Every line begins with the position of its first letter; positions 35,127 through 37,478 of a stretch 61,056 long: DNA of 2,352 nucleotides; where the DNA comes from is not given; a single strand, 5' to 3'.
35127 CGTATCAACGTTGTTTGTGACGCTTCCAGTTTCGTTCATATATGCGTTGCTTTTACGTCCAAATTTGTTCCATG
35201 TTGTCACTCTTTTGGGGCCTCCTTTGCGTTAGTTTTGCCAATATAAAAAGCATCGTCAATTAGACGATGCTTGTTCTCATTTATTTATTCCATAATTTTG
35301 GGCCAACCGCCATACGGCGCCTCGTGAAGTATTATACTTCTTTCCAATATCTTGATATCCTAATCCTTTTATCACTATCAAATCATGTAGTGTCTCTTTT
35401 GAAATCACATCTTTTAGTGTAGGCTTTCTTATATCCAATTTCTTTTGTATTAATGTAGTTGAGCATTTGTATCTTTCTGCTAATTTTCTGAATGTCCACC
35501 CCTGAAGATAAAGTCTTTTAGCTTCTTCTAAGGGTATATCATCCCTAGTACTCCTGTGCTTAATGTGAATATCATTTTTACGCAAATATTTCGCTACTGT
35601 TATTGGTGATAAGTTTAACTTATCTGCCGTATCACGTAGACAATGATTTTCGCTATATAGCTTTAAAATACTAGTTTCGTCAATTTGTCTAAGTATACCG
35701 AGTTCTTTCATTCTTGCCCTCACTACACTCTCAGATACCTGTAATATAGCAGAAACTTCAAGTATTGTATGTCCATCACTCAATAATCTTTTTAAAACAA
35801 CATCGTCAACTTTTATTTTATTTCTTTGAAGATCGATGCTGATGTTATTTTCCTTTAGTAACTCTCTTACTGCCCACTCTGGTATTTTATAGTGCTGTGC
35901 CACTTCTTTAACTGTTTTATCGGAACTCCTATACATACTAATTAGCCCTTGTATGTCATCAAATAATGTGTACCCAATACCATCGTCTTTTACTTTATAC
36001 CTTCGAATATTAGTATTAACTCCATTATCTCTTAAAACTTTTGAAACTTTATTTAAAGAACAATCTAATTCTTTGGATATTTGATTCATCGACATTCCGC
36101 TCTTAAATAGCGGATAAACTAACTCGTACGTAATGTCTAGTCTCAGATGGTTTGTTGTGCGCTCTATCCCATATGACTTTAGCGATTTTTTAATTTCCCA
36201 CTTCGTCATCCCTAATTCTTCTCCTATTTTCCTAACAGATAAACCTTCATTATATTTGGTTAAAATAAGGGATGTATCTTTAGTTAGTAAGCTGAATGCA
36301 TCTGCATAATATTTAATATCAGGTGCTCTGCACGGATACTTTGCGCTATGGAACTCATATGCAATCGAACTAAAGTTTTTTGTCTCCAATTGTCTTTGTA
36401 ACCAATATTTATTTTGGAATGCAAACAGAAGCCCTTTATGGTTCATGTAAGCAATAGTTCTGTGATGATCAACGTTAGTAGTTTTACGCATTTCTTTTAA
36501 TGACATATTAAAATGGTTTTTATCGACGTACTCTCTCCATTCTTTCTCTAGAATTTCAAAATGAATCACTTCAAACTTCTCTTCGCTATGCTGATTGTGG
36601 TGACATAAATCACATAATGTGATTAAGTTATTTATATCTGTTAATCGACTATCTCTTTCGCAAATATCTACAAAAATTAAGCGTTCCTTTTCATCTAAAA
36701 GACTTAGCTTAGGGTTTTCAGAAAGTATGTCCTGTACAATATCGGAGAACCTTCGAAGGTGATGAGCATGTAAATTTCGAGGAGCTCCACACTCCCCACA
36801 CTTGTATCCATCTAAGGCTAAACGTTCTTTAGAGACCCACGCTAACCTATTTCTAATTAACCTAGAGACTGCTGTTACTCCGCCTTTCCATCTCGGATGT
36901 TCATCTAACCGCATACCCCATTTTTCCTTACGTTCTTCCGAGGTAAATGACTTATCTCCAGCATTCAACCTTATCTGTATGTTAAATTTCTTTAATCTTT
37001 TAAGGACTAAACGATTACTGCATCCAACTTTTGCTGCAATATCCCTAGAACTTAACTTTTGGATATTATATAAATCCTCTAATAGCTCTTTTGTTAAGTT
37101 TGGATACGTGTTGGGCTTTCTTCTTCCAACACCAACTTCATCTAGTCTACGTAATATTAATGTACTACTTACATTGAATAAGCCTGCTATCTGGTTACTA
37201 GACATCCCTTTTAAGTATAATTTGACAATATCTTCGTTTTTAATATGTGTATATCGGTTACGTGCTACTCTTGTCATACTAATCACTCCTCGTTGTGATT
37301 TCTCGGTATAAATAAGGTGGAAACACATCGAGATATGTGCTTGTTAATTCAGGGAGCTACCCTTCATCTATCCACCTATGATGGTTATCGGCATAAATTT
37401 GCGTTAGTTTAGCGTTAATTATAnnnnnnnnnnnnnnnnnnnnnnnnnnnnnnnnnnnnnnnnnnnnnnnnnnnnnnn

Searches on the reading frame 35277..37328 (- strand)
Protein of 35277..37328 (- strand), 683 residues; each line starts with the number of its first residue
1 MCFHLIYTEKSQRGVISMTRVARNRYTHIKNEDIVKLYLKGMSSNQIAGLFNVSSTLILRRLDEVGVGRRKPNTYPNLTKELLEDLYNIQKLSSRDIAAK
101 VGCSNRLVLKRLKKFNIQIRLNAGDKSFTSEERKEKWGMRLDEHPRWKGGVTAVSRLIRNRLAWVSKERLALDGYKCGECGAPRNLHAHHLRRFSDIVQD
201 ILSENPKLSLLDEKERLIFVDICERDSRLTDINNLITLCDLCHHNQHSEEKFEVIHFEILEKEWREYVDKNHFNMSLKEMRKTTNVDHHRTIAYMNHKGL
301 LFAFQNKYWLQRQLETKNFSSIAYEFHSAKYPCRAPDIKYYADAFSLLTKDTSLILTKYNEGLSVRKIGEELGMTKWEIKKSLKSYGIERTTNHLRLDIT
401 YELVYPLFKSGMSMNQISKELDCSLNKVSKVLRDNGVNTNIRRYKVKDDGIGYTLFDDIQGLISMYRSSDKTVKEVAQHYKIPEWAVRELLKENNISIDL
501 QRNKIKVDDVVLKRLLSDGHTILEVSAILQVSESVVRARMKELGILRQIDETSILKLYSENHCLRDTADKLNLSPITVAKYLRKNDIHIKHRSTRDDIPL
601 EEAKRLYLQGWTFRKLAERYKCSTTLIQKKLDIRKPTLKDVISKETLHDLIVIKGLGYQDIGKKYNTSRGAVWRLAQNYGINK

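Call 41: search_protein_families(library=phrogs, proteins=[window:35277-37328:-], max_evalue=0.00001)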
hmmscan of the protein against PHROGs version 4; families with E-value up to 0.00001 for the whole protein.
window:35277-37328:- (683 aa): 29 families (the best 25 are shown)
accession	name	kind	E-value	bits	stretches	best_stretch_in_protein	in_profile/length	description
phrog_8446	-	DNA, RNA and nucleotide metabolism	3.6e-47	161.7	5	27-197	12-172/211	HNH endonuclease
phrog_12058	-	unknown function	2.5e-25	89.9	3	25-119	480-572/768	-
phrog_664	-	DNA, RNA and nucleotide metabolism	1.2e-22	81.8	1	21-139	33-148/210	DNA binding protein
phrog_323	-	transcription regulation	1.4e-18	68.5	1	360-586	20-234/319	transcriptional regulator, D5-like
phrog_4538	-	unknown function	2.7e-17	63.8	0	348-390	354-396/447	-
phrog_7545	-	DNA, RNA and nucleotide metabolism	1.2e-16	62.3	0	79-124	6-51/160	HNH endonuclease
phrog_1303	-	DNA, RNA and nucleotide metabolism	3e-16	60.7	0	23-82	21-80/184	DNA binding protein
phrog_11376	-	unknown function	9.4e-15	56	0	590-677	40-126/134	-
phrog_14131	-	DNA, RNA and nucleotide metabolism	1.6e-14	54.8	1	358-445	196-287/351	DNA binding protein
phrog_3855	-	DNA, RNA and nucleotide metabolism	6.1e-13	50.2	0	401-430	69-98/115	HTH DNA binding protein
phrog_125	-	DNA, RNA and nucleotide metabolism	1.2e-12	48.9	0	402-442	170-210/254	DNA invertase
phrog_4645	-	DNA, RNA and nucleotide metabolism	2.4e-11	44.3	0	408-502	2-89/308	endonuclease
phrog_79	-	transcription regulation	1.4e-10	42.1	0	607-632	102-127/156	anti-termination protein Q-like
phrog_5735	-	unknown function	2.2e-10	41.6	0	601-632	54-85/88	-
phrog_9759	-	DNA, RNA and nucleotide metabolism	6.9e-10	40.3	0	79-123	7-51/242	DNA binding protein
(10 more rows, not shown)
